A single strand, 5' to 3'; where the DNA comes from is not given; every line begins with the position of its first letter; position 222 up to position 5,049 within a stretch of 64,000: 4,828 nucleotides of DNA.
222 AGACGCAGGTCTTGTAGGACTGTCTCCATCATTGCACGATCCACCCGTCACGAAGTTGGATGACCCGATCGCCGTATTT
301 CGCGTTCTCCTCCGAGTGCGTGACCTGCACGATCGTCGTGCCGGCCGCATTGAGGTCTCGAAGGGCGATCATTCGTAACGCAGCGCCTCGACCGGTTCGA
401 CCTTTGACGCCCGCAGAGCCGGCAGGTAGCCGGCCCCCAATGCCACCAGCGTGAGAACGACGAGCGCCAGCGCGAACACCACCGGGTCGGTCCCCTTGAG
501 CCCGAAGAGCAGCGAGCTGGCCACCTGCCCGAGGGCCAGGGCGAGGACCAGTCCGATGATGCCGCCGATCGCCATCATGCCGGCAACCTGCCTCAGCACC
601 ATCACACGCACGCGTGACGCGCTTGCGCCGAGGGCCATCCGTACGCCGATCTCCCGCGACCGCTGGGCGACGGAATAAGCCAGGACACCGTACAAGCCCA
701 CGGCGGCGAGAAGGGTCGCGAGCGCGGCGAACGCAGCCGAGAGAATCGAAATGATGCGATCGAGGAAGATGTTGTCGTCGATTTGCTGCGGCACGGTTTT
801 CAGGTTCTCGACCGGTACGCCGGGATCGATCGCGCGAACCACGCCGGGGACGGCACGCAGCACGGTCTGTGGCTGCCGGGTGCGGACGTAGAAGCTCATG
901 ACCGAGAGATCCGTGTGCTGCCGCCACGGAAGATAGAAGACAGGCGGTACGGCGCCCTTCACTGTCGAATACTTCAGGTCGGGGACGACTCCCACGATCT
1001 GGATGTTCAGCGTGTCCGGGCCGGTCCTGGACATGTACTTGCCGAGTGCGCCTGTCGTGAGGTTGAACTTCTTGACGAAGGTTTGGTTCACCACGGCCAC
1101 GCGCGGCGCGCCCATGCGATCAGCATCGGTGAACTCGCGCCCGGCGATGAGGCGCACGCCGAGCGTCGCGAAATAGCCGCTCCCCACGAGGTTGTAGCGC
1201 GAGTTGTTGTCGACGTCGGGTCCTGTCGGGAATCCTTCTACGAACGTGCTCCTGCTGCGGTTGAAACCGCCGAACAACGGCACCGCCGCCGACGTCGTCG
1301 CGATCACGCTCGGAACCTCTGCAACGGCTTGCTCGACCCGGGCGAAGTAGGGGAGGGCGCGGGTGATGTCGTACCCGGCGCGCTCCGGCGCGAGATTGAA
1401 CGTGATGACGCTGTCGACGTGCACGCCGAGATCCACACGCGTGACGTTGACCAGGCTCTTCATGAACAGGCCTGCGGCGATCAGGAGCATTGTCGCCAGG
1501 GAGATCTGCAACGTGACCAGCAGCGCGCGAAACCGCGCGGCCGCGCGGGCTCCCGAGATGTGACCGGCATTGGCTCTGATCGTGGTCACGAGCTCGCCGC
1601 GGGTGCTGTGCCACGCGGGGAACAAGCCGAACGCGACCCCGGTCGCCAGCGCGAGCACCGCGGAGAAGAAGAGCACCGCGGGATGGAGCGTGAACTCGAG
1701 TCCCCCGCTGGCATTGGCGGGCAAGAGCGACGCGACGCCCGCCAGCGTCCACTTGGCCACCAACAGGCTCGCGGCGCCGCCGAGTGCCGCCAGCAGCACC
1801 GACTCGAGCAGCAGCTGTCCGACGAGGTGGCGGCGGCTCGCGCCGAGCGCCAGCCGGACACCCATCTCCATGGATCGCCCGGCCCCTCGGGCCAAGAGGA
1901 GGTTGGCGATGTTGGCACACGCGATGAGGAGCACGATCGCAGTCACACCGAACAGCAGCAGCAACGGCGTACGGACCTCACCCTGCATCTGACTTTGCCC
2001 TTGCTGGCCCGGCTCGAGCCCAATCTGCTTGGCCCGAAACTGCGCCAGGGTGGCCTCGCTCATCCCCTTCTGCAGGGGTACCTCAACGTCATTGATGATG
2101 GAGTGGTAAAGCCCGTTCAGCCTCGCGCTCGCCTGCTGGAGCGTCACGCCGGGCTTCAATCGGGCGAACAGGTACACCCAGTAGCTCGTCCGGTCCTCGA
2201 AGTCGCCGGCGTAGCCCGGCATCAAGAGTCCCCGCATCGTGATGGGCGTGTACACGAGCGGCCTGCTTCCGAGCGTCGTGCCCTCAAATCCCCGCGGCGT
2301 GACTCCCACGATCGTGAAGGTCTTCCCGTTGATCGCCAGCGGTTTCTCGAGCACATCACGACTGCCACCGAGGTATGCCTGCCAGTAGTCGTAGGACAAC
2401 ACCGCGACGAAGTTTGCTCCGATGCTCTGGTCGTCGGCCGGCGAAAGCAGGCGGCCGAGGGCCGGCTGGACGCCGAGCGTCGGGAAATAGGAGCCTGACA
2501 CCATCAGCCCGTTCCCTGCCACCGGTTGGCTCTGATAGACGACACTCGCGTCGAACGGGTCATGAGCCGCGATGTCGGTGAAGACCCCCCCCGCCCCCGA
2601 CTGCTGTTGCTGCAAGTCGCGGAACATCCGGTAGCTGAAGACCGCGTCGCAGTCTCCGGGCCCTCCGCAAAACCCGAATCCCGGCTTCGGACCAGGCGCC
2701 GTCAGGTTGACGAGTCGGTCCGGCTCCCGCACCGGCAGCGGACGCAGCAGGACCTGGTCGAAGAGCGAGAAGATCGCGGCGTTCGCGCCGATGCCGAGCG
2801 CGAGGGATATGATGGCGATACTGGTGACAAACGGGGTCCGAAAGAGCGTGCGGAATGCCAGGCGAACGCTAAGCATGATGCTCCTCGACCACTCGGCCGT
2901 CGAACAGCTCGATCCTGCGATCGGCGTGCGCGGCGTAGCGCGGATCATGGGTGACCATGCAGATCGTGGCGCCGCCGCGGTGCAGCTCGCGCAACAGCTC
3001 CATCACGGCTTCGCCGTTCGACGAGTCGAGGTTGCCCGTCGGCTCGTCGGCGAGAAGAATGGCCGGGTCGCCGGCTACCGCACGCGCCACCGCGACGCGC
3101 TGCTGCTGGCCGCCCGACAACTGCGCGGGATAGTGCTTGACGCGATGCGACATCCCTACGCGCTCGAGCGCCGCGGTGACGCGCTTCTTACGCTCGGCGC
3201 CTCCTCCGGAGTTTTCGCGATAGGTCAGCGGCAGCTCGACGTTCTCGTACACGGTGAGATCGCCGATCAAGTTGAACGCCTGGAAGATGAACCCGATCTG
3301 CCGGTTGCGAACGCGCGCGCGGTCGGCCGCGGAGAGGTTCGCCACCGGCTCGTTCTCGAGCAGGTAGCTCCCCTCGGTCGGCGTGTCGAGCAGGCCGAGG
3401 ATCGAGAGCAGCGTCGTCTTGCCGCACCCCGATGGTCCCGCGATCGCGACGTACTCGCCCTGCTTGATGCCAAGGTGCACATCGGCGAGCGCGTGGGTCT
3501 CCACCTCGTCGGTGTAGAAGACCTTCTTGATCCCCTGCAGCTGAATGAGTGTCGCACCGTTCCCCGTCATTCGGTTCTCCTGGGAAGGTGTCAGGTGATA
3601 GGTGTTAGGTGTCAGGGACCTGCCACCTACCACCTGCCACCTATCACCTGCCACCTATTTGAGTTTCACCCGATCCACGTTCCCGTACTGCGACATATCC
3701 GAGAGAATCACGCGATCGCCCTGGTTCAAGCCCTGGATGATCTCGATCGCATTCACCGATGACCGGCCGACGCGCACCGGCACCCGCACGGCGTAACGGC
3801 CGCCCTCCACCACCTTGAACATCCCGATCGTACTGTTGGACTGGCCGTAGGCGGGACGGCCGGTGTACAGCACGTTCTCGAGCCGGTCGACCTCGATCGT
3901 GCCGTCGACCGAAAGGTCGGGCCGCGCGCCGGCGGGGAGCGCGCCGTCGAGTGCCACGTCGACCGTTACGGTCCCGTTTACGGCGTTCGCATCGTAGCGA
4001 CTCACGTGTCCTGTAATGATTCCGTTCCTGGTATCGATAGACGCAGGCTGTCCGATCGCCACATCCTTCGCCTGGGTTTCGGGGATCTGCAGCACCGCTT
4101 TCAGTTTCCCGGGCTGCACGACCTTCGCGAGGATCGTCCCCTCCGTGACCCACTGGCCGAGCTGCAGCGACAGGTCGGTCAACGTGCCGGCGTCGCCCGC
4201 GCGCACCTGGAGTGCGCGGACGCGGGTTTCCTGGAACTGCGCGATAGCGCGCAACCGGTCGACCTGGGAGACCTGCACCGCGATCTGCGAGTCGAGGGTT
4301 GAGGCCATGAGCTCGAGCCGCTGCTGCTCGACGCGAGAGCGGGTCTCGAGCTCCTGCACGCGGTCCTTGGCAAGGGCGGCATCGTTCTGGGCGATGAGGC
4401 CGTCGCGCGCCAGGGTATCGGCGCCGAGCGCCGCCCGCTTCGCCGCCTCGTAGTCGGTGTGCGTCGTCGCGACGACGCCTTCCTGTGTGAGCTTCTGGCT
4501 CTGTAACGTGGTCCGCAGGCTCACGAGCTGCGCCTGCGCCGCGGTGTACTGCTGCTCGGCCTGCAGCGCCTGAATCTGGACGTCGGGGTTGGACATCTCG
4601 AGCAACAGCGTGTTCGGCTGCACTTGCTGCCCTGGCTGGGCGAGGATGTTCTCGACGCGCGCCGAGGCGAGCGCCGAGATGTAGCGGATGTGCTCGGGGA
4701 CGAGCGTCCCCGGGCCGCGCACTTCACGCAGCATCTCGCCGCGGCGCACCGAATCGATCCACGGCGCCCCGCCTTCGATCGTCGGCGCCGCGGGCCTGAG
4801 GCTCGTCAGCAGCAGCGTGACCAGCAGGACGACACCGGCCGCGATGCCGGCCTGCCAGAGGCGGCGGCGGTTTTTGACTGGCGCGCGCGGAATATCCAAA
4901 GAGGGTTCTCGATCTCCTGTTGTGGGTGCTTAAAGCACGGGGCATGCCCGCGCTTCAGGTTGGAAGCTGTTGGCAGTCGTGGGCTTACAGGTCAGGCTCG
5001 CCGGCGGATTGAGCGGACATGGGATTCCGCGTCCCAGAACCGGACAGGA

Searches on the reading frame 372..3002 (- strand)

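Call 92: search_protein_families(library=pfam, proteins=[window:372-3002:-], max_evalue=0.001)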
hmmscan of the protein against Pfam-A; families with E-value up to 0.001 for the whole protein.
window:372-3002:- (877 aa): 2 families
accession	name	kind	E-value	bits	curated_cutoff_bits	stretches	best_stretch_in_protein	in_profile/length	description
PF12704.14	MacB_PCD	-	2.2e-34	120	27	2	60-296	1-205/207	MacB-like periplasmic core domain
PF02687.27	FtsX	-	2e-23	83.2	25.5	2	757-870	2-120/120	FtsX-like permease C-terminal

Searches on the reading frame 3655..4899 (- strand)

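Call 92: search_protein_families(library=pfam, proteins=[window:3655-4899:-], max_evalue=0.001)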
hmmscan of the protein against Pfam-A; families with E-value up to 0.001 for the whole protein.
window:3655-4899:- (414 aa): 2 families
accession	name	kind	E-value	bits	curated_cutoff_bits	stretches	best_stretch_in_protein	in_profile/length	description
PF13437.12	HlyD_3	-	1e-11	46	22.2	1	232-320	2-96/106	HlyD family secretion protein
PF16576.10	HlyD_D23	-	2.2e-07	30.8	30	1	70-291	18-170/214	Barrel-sandwich domain of CusB or HlyD membrane-fusion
